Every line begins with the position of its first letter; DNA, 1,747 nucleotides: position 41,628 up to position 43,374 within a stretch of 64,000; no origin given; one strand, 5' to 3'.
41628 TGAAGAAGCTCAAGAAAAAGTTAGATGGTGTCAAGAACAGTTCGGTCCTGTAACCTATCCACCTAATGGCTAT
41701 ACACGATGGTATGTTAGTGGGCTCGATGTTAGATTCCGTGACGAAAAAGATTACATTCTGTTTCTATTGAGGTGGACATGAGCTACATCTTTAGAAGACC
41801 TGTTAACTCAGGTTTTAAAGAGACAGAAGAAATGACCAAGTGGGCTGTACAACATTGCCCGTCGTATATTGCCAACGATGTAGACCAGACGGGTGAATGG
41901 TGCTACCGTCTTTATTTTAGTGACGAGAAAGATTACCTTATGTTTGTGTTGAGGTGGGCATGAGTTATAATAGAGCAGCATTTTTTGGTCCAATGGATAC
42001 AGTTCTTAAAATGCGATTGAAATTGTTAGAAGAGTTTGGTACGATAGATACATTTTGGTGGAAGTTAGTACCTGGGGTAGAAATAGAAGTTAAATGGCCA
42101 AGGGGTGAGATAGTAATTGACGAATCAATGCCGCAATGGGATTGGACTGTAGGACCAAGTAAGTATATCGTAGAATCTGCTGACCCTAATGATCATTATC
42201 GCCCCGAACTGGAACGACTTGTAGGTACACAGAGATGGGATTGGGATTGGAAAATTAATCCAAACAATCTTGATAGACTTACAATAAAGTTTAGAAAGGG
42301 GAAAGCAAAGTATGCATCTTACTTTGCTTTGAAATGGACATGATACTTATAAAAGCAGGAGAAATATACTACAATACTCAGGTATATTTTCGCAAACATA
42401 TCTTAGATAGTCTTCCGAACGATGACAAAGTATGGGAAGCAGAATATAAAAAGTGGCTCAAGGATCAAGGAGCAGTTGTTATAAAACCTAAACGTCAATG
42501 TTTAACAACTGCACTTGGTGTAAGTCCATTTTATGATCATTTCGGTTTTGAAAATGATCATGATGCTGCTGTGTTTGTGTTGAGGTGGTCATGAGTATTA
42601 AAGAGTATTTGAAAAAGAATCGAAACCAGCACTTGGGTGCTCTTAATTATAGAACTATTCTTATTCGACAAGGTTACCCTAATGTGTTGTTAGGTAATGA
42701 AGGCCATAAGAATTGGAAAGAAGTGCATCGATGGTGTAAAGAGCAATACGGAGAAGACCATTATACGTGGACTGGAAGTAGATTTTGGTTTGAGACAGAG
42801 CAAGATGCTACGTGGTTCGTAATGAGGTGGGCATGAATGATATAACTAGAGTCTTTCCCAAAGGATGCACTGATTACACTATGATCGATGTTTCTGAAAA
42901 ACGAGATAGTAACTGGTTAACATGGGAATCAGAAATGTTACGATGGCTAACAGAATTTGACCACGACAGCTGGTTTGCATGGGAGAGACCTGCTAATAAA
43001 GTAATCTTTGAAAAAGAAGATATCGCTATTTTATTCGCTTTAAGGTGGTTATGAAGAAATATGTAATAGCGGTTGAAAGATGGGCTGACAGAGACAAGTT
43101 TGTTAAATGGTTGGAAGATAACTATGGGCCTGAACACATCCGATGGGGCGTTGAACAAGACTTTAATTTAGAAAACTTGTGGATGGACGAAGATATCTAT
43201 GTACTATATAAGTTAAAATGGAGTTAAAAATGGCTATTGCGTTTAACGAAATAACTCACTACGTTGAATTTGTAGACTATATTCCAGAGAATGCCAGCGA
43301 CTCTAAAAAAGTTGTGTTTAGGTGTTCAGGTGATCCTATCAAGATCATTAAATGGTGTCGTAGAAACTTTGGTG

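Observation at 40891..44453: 15-gene tandem array of small paralogues whose conserved C-terminal '…LRW' codons also form the Shine-Dalgarno of the next gene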

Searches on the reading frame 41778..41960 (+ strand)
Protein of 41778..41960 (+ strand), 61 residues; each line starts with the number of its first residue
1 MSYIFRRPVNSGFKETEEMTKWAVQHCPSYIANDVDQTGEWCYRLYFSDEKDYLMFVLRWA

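Call 8: search_protein_families(library=pfam, max_evalue=1, proteins=[window:41778-41960:+])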
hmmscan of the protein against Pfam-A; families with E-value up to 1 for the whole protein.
seq(61 aa): 0 families

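Call 9: search_protein_families(library=phrogs, max_evalue=0.1, proteins=[window:41778-41960:+])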
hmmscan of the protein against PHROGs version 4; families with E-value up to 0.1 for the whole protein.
seq(61 aa): 0 families

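Call 20: search_dna_similar(query=window:41778-41960:+, collection=phages, mode=protein, max_evalue=1, max_rows=30)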
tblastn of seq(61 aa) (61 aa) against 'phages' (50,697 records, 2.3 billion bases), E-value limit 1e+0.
No match.

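Call 37: predict_structure(alignment_id=A3)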
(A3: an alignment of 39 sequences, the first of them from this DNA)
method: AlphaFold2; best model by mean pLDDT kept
length: 61 residues; sequences in the alignment: 39
mean_pLDDT: 90.8   pTM: 0.71
mean pLDDT of the five models: 90.8, 89.0, 88.9, 88.5, 86.6
residues with pLDDT >= 90: 41; 70-90: 20; 50-70: 0; < 50: 0
segments of 3 or more residues with pLDDT < 50: none
pLDDT, mean of each block of 10 residues (from residue 1): 87 87 96 88 93 94 80
secondary structure, 60 per line:
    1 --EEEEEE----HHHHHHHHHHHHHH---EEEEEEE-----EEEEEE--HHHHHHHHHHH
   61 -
elements in order: E3-8 H13-26 E30-36 E42-47 H50-60

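Call 46: fold_search(model_id=the predicted structure, library=viral)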
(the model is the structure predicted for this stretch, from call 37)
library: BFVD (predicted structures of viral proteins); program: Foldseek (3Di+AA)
matches with E <= 10: 1216; with E <= 0.001: 1
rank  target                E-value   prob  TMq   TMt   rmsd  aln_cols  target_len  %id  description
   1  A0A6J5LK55            7.4e-04  1.00  0.80  0.70   1.8        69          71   25  Uncharacterized protein [uncultured Caudovirales phage]
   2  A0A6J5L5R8            7.4e-03  1.00  0.65  0.51   3.8        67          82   21  Uncharacterized protein [uncultured Caudovirales phage]
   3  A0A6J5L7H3            2.7e-02  1.00  0.76  0.71   2.5        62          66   19  Uncharacterized protein [uncultured Caudovirales phage]
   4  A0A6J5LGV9            3.0e-02  1.00  0.70  0.67   2.5        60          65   27  Uncharacterized protein [uncultured Caudovirales phage]
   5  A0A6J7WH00            4.6e-02  0.82  0.44  0.42   5.1        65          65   23  Uncharacterized protein [uncultured Caudovirales phage]
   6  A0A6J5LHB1            5.2e-02  0.99  0.66  0.73   2.8        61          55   23  Uncharacterized protein [uncultured Caudovirales phage]
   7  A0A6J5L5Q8            6.8e-02  0.92  0.58  0.44   4.7        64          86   22  Uncharacterized protein [uncultured Caudovirales phage]
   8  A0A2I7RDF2            6.8e-02  0.63  0.40  0.37   4.9        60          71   17  (no name in the UniProt tables at hand)
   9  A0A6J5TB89            7.3e-02  0.85  0.54  0.52   4.2        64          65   14  Uncharacterized protein [uncultured Caudovirales phage]
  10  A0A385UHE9            8.4e-02  0.90  0.54  0.49   3.7        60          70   15  Uncharacterized protein [Streptomyces phage Yaboi]
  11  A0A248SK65            9.6e-02  0.69  0.47  0.41   4.2        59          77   19  (no name in the UniProt tables at hand)
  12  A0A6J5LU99            1.1e-01  0.80  0.50  0.44   4.2        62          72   22  Uncharacterized protein [uncultured Caudovirales phage]
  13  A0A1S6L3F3            1.2e-01  0.91  0.60  0.49   3.1        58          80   12  Uncharacterized protein [Erwinia phage vB_EamM_Yoloswag]
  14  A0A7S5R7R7            1.2e-01  0.80  0.50  0.39   4.1        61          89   16  Uncharacterized protein [Rhizobium phage RHph_Y65]
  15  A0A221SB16            1.3e-01  0.84  0.55  0.51   4.2        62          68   13  Uncharacterized protein [Streptomyces phage Warpy]
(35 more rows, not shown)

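Call 50: search_protein_families(library=pfam, alignment_id=A3, max_evalue=1)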
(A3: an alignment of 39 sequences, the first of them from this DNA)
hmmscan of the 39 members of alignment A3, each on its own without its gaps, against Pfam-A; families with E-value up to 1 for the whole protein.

A. member 1, seq(61 aa): 0 families

B. families by the number of members that match (of 39 scanned): 11 families
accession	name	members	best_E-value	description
PF07068.17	Gp23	2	0.006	Major capsid protein Gp23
PF01429.25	MBD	2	0.019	Methyl-CpG binding domain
PF23437.1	DUF7122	1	0.023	Family of unknown function (DUF7122)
PF01473.26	Choline_bind_1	1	0.028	Putative cell wall binding repeat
PF03829.18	PTSIIA_gutA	1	0.04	PTS system glucitol/sorbitol-specific IIA component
PF22179.2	RickCE_cat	1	0.05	RickCE-like, catalytic domain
PF21640.2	LytM_N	1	0.057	LytM, N-terminal domain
PF14443.11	DBC1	1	0.068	DBC1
PF01010.25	Proton_antipo_C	1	0.099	NADH-dehyrogenase subunit F, TMs, (complex I) C-terminus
PF16400.11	DUF5008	1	0.1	Domain of unknown function (DUF5008)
PF14996.11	RMP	1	0.22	Retinal Maintenance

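Call 63: search_protein_families(library=ncbifam, alignment_id=A3, max_evalue=0.1)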
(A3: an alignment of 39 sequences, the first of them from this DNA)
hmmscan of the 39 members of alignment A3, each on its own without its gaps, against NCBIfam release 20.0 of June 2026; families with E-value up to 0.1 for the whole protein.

A. member 1, seq(61 aa): 1 family
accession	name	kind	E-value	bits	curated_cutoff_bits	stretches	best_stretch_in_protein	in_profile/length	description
NF010584.0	PRK13977.1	equivalog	0.087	11.2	567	1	13-54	381-422/577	oleate hydratase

B. families by the number of members that match (of 39 scanned): 6 families
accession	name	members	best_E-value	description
TIGR04139.1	CxxCx5CxxC_targ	1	0.014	TIGR04139 family peptide modification target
TIGR00683.1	nanA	1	0.02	N-acetylneuraminate lyase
NF045630.1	monooxsub_HsaB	1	0.028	3-hydroxy-9,10-secoandrosta-1,3,5(10)-triene-9,17-dione monooxygenase reductase subunit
TIGR04470.1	rSAM_mob_pairB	1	0.032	radical SAM mobile pair protein B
NF007696.0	PRK10377.1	1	0.081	PTS glucitol/sorbitol transporter subunit IIA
NF010584.0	PRK13977.1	1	0.087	oleate hydratase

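Call 64: search_solved_structures(query=A3, max_evalue=10)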
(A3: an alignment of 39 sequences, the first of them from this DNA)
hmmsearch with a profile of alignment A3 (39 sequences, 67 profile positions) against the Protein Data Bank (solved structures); distinct sequences matched with E-value up to 10: 3.
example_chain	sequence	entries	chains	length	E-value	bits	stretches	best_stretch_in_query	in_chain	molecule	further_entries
9k1l_B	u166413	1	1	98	0.54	13.7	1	17-38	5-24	Sterile alpha motif domain-containing protein 12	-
6w6b_A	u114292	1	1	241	1.5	12.3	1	16-56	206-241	SaFakA-Cterminus domain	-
8dc5_A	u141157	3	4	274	1.6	12.2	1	16-44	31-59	Envelopment polyprotein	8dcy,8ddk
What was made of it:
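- There is no sequence match to any such family (calls 8, 50, 64).
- Tried and rejected: Pfam, PHROGs and NCBIfam scans and a PDB sequence profile search: no hit for window members (calls 8, 9, 50, 63, 64).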

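Call 74: fold_search(model_id=the predicted structure, library=pdb)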
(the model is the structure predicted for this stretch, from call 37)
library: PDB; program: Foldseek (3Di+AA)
matches with E <= 10: 1098; with E <= 0.001: 0
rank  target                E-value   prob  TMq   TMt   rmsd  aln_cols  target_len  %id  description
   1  2p5v_C                1.1e-01  0.41  0.38  0.21   5.1        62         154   21  Crystal Structure of Transcriptional Regulator NMB0573 from Neisseria Meningitidis (released 2007-04-03)
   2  9lsd_B                1.2e-01  0.57  0.41  0.29   5.0        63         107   13  Crystal structure of a polyketide cyclase FasU from Streptomyces kanamyceticus (released 2025-03-12)
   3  6fxd_A                1.4e-01  0.66  0.45  0.28   4.6        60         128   17  Crystal structure of MupZ from Pseudomonas fluorescens (released 2019-03-06)
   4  9lsd_A                1.6e-01  0.47  0.41  0.28   5.0        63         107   13  Crystal structure of a polyketide cyclase FasU from Streptomyces kanamyceticus (released 2025-03-12)
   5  1vqs_A                1.6e-01  0.41  0.39  0.29   5.0        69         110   17  Crystal structure of a nipsnap family protein with unknown function (atu4242) from agrobacterium tumefaciens str. c58  (released 2005-01-11)
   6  2q79                  1.8e-01  0.63  0.48  0.42   3.4        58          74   16  Crystal Structure of single chain E2C from HPV16 with a 12aa linker for monomerization. (released 2007-10-16)
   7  1q5y_A                1.8e-01  0.57  0.47  0.38   4.3        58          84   14  Nickel-Bound C-terminal Regulatory Domain of NikR (released 2003-09-30)
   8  6fxd_B                1.9e-01  0.69  0.52  0.31   4.3        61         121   16  Crystal structure of MupZ from Pseudomonas fluorescens (released 2019-03-06)
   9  1q5y_C                1.9e-01  0.47  0.45  0.37   4.6        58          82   14  Nickel-Bound C-terminal Regulatory Domain of NikR (released 2003-09-30)
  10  2p5v_A                2.1e-01  0.30  0.38  0.21   5.1        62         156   21  Crystal Structure of Transcriptional Regulator NMB0573 from Neisseria Meningitidis (released 2007-04-03)
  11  2p6t_F                2.3e-01  0.38  0.45  0.23   4.6        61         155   16  CRYSTAL STRUCTURE OF TRANSCRIPTIONAL REGULATOR NMB0573 and L-LEUCINE COMPLEX FROM NEISSERIA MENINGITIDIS (released 2007-04-03)
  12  1f9f_C                2.5e-01  0.75  0.55  0.47   3.6        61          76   10  CRYSTAL STRUCTURE OF THE HPV-18 E2 DNA-BINDING DOMAIN (released 2000-11-15)
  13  1q5y_B                2.5e-01  0.51  0.48  0.39   4.3        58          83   14  Nickel-Bound C-terminal Regulatory Domain of NikR (released 2003-09-30)
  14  1q5y_D                2.6e-01  0.44  0.46  0.38   4.4        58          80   14  Nickel-Bound C-terminal Regulatory Domain of NikR (released 2003-09-30)
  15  5v0s_A                2.8e-01  0.93  0.64  0.58   3.8        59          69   14  Crystal structure of the ACT domain of prephenate dehydrogenase tyrA from Bacillus anthracis (released 2017-03-08)
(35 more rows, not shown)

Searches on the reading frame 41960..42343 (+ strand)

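Call 51: search_protein_families(library=pfam, proteins=[window:41960-42343:+], max_evalue=1)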
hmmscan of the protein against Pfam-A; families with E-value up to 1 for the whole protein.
window:41960-42343:+ (127 aa): 1 family
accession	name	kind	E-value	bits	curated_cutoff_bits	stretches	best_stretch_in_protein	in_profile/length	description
PF08138.16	Sex_peptide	-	0.34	11.5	25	0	59-80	21-42/55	Sex peptide (SP) family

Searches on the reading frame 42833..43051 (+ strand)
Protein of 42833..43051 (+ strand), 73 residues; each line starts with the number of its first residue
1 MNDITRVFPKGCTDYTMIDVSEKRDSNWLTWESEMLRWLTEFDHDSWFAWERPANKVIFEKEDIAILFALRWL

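Call 8: search_protein_families(library=pfam, max_evalue=1, proteins=[window:42833-43051:+])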
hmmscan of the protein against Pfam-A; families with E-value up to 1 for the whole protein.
seq(73 aa): 1 family
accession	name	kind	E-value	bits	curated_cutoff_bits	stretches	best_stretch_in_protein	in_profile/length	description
PF11954.13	DUF3471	-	0.033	15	29.3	1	14-69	23-76/103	Domain of unknown function (DUF3471)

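Call 9: search_protein_families(library=phrogs, max_evalue=0.1, proteins=[window:42833-43051:+])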
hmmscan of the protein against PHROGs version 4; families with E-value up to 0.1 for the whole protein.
seq(73 aa): 0 families

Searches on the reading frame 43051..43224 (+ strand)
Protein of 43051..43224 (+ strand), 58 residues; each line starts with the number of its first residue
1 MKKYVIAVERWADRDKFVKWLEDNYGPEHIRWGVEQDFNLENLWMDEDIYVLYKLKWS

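Call 8: search_protein_families(library=pfam, max_evalue=1, proteins=[window:43051-43224:+])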
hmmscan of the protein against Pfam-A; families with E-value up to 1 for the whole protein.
seq(58 aa): 1 family
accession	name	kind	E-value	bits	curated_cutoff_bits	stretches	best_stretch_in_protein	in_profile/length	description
PF21640.2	LytM_N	-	0.057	14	27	1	17-55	40-80/88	LytM, N-terminal domain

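Call 9: search_protein_families(library=phrogs, max_evalue=0.1, proteins=[window:43051-43224:+])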
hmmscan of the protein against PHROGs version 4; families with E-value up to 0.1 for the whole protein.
seq(58 aa): 0 families
